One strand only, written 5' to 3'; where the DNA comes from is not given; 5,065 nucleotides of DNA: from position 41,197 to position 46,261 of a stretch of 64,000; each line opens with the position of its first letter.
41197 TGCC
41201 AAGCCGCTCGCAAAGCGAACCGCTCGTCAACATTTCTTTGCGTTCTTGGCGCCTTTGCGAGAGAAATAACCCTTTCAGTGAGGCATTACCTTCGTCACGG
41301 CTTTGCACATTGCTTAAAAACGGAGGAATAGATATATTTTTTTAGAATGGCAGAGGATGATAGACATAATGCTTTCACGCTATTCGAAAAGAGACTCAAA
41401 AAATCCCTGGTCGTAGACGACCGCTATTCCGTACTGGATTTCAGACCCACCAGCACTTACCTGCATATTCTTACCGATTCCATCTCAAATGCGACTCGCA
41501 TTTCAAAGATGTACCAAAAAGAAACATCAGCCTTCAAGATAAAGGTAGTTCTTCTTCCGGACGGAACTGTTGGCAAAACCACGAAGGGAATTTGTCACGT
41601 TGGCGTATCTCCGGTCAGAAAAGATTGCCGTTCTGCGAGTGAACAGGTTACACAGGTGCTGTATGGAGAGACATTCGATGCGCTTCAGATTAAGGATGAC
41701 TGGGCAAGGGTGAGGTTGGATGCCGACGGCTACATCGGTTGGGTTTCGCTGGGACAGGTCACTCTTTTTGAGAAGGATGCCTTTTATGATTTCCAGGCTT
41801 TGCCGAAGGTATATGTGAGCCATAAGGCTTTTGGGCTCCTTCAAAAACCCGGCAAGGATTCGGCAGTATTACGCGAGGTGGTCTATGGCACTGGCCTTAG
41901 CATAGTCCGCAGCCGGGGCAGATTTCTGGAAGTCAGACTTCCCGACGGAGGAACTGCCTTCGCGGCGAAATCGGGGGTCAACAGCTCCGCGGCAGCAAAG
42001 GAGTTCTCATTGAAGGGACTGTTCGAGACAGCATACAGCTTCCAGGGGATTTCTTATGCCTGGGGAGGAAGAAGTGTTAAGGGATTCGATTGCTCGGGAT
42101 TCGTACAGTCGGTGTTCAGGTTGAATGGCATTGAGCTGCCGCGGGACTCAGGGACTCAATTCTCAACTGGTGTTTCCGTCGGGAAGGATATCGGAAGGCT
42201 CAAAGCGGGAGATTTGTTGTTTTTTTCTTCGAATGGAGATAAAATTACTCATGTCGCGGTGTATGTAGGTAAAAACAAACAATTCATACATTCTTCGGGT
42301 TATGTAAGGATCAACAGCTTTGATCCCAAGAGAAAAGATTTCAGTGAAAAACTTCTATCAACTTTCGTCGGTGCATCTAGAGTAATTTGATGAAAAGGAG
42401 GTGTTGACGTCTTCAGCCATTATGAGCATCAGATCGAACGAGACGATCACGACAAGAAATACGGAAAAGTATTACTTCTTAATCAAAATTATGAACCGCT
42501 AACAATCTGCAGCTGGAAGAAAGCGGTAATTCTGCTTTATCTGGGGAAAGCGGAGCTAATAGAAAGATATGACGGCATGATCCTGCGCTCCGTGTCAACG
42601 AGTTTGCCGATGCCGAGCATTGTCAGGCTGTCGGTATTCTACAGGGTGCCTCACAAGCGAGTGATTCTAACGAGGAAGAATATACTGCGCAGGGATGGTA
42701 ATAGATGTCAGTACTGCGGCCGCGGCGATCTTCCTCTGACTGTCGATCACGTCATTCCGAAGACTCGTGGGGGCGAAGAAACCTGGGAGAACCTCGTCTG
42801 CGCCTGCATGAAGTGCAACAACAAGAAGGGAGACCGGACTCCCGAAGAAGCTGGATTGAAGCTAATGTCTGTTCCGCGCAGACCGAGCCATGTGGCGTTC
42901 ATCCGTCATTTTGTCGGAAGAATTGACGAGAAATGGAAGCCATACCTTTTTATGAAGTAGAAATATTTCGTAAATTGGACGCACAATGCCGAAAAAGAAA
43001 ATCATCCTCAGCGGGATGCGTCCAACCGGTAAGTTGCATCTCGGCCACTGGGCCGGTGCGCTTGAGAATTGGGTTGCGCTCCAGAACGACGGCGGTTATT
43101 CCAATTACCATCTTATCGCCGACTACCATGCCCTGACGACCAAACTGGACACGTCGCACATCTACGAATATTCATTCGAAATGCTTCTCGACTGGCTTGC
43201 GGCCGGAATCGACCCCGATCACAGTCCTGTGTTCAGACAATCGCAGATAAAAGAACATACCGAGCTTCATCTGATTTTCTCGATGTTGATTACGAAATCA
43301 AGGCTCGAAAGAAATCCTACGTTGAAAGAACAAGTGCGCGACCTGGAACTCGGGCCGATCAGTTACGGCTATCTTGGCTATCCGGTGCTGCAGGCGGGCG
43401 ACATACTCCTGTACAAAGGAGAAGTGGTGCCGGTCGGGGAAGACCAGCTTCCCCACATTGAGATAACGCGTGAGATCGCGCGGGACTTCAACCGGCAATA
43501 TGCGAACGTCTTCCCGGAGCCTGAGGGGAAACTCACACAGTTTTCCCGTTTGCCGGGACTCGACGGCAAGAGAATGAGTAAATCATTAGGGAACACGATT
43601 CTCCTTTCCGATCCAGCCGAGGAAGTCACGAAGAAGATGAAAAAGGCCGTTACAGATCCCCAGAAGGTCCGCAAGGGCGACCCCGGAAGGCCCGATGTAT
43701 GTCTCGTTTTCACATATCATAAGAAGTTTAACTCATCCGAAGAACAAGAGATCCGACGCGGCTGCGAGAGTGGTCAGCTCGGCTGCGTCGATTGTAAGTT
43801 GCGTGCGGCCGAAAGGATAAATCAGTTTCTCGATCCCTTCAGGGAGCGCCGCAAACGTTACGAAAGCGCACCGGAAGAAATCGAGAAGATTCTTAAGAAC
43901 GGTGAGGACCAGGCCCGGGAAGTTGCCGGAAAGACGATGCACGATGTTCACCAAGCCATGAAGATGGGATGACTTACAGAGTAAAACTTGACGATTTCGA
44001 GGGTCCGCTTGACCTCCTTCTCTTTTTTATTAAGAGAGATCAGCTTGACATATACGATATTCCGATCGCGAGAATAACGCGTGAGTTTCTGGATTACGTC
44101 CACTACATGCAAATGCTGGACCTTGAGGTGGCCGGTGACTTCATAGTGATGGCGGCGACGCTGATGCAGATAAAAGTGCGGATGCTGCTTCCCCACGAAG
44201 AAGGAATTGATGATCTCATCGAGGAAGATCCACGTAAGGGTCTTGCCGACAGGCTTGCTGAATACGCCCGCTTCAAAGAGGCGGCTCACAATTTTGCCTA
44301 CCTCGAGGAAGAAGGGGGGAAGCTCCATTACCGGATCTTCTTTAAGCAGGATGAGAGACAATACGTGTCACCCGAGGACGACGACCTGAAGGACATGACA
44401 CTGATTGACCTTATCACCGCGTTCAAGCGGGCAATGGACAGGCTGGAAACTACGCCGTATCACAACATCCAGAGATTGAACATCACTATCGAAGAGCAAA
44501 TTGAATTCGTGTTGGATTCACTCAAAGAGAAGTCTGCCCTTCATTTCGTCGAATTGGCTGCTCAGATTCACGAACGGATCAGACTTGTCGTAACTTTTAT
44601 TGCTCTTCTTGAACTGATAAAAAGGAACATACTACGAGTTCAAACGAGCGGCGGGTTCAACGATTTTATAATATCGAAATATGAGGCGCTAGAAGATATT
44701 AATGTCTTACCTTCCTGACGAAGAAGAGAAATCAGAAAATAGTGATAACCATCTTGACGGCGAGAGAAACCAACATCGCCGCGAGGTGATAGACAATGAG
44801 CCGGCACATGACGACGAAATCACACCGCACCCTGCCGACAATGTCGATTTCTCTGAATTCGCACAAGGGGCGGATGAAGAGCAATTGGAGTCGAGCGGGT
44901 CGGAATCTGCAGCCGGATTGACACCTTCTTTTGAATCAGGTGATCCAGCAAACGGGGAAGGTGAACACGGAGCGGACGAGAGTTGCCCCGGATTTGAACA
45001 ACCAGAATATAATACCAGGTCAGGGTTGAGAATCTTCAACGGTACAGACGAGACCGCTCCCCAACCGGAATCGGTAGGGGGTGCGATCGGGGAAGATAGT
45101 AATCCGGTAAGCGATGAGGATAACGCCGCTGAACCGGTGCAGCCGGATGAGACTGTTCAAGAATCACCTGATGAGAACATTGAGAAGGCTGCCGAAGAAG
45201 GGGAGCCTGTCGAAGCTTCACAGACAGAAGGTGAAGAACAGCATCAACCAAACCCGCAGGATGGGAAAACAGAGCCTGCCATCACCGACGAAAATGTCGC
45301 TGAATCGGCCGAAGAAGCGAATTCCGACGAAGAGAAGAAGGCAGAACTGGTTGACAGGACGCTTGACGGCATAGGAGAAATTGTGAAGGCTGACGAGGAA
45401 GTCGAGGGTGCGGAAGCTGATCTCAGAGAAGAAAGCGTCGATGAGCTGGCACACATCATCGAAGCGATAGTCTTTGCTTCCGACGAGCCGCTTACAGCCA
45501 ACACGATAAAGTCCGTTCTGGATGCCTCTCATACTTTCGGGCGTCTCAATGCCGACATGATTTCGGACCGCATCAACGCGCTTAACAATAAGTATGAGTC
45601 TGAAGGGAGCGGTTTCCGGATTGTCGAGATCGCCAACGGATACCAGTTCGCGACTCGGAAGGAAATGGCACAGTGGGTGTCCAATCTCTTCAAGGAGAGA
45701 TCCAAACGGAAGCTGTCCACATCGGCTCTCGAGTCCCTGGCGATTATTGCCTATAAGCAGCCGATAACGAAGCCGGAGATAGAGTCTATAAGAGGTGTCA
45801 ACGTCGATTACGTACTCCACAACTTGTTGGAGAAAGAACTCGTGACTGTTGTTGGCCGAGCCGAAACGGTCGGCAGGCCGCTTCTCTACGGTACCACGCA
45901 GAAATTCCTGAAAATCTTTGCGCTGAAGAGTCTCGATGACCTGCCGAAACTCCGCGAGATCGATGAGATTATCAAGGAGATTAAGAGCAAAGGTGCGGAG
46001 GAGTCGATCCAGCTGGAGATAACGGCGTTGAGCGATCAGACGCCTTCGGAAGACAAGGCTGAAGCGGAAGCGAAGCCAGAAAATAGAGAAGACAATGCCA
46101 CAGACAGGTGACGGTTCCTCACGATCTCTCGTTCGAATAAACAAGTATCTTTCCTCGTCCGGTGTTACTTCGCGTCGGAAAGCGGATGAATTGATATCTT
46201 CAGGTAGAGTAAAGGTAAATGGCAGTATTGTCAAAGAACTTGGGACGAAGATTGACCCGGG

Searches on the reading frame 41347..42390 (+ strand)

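Call 11: search_protein_families(library=ncbifam, proteins=[window:41347-42390:+])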
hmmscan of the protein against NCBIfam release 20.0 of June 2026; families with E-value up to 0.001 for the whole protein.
window:41347-42390:+ (347 aa): 8 families
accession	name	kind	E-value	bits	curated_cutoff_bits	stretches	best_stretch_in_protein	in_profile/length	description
NF008096.1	PRK10838.1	equivalog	5.3e-18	65.5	186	1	227-318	73-161/189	bifunctional murein DD-endopeptidase/murein LD-carboxypeptidase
NF010495.0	PRK13914.1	equivalog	1.1e-16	61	647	1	212-315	356-455/481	invasion associated endopeptidase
NF046048.1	NlpC_P60_DIP1281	equivalog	4.6e-14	52.1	517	1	245-310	496-557/587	DIP1281 family NlpC/P60 protein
NF038345.1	wall_hydro_RipC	exception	1.2e-13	51.3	425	1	226-319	255-342/362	peptidoglycan hydrolase RipC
NF033742.1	NlpC_p60_RipB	exception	5.9e-13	48.9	335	1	243-320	111-184/206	NlpC/P60 family peptidoglycan endopeptidase RipB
NF033743.1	NlpC_inact_RipD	exception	1.1e-11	44.6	215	1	233-315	83-157/181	NlpC/P60 family peptidoglycan-binding protein RipD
NF040678.1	EntFM_CwpFM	equivalog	4.5e-10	39.1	720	1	226-323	316-413/430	enterotoxin EntFM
NF033741.1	NlpC_p60_RipA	exception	2.3e-09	36.8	625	1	241-311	360-426/457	NlpC/P60 family peptidoglycan endopeptidase RipA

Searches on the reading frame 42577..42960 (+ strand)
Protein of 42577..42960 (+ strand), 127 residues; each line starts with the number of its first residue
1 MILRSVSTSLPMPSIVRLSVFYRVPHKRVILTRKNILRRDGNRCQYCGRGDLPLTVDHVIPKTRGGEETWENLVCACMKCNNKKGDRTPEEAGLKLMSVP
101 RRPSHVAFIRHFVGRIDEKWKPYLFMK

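Call 61: search_protein_families(library=pfam, max_evalue=0.001, proteins=[window:42577-42960:+])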
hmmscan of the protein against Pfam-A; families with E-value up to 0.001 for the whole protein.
window:42577-42960:+ (127 aa): 3 families
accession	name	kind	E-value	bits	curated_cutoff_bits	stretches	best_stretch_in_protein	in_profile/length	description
PF01844.29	HNH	-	8.7e-16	58.2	21.4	1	44-87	1-47/47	HNH endonuclease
PF14279.12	HNH_5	-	3.1e-15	56.3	27.5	1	44-93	1-52/56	HNH endonuclease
PF13395.12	HNH_4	-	4.5e-06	27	22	1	55-89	19-53/54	HNH endonuclease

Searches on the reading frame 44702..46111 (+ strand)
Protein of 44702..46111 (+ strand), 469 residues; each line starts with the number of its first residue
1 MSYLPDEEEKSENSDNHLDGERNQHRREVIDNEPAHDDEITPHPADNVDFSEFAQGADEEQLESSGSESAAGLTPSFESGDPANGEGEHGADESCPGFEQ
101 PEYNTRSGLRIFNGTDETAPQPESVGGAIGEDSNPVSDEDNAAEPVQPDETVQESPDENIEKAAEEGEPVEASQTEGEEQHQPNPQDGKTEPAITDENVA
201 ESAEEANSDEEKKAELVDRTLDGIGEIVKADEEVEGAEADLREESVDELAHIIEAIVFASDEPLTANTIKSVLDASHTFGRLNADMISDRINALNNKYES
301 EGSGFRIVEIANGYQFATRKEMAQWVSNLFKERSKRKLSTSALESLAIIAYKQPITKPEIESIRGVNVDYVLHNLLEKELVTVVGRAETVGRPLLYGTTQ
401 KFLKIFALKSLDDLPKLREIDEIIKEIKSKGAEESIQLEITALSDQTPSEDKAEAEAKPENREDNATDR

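Call 41: search_protein_families(library=pfam, max_evalue=0.00001, proteins=[window:44702-46111:+])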
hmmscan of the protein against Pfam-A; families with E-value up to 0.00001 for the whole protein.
window:44702-46111:+ (469 aa): 1 family
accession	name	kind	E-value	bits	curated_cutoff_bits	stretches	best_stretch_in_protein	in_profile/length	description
PF04079.22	SMC_ScpB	-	6.5e-56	188.8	27.4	1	252-417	2-160/160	Segregation and condensation complex subunit ScpB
